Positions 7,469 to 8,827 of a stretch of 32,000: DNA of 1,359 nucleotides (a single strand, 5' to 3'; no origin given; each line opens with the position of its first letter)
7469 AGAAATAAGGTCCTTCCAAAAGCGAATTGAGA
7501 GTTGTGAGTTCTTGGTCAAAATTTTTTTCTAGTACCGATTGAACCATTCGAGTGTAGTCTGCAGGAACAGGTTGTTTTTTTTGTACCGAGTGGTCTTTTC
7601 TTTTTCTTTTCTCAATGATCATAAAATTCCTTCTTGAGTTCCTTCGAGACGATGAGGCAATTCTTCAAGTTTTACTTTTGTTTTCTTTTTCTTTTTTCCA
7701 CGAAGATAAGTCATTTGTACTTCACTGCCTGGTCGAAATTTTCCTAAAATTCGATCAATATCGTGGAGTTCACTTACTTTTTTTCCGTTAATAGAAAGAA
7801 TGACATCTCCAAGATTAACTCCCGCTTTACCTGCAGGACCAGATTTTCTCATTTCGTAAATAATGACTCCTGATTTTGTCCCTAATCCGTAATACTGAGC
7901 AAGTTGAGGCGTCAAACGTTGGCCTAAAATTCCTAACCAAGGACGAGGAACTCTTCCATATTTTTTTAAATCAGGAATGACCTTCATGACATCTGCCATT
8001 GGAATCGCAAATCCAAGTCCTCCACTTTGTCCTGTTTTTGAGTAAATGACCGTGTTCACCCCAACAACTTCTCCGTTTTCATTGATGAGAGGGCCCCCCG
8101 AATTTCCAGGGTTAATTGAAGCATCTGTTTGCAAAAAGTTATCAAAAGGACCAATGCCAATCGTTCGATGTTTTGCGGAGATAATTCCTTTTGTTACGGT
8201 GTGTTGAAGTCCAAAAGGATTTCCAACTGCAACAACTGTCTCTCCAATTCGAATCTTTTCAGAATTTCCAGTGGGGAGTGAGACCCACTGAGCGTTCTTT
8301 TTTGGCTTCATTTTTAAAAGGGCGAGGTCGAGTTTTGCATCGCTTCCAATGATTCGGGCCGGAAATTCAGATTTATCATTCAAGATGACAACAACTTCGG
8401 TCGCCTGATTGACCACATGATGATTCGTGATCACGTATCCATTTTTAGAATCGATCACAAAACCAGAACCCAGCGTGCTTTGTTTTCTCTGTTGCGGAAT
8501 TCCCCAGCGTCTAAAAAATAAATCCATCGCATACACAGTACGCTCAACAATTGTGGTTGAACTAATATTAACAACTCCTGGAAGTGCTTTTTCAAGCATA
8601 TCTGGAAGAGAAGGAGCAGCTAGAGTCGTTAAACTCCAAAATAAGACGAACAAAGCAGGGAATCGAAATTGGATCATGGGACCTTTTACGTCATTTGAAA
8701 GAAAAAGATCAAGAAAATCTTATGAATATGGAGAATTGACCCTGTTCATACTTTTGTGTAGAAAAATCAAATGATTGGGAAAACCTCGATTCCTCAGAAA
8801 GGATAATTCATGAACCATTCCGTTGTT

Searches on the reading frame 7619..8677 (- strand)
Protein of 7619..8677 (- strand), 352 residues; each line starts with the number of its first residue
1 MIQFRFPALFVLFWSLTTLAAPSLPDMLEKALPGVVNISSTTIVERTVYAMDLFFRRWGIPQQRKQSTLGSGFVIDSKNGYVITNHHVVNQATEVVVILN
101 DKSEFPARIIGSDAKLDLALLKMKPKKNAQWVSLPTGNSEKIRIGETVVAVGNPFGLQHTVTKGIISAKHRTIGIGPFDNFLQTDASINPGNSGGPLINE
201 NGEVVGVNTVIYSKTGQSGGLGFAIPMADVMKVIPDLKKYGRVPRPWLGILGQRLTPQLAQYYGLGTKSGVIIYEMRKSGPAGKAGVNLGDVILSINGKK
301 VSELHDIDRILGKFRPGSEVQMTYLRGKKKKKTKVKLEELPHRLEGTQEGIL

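Call 79: search_protein_families(library=pfam, proteins=[window:7619-8677:-], max_evalue=0.001)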
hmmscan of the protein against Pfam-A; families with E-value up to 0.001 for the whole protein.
window:7619-8677:- (352 aa): 7 families
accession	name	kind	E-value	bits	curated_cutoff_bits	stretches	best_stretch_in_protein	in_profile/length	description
PF13365.12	Trypsin_2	-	2.7e-36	125.9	27.6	1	70-207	1-144/144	Trypsin-like peptidase domain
PF00089.32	Trypsin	-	1.6e-22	80.9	20.6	1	62-234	18-220/220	Trypsin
PF13180.12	PDZ_2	-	2.5e-17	63.4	27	1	251-337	3-80/80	PDZ domain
PF17820.7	PDZ_6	-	1e-08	35.2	27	1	272-311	1-40/54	PDZ domain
PF00595.29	PDZ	-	2.1e-07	31.7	23.2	1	251-323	15-79/81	PDZ domain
PF14685.13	PDZ_Tricorn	-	6.7e-05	23.2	25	1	278-332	29-84/88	Tricorn protease PDZ domain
PF10459.15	Peptidase_S46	-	0.00056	19.1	22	0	184-208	626-650/698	Peptidase S46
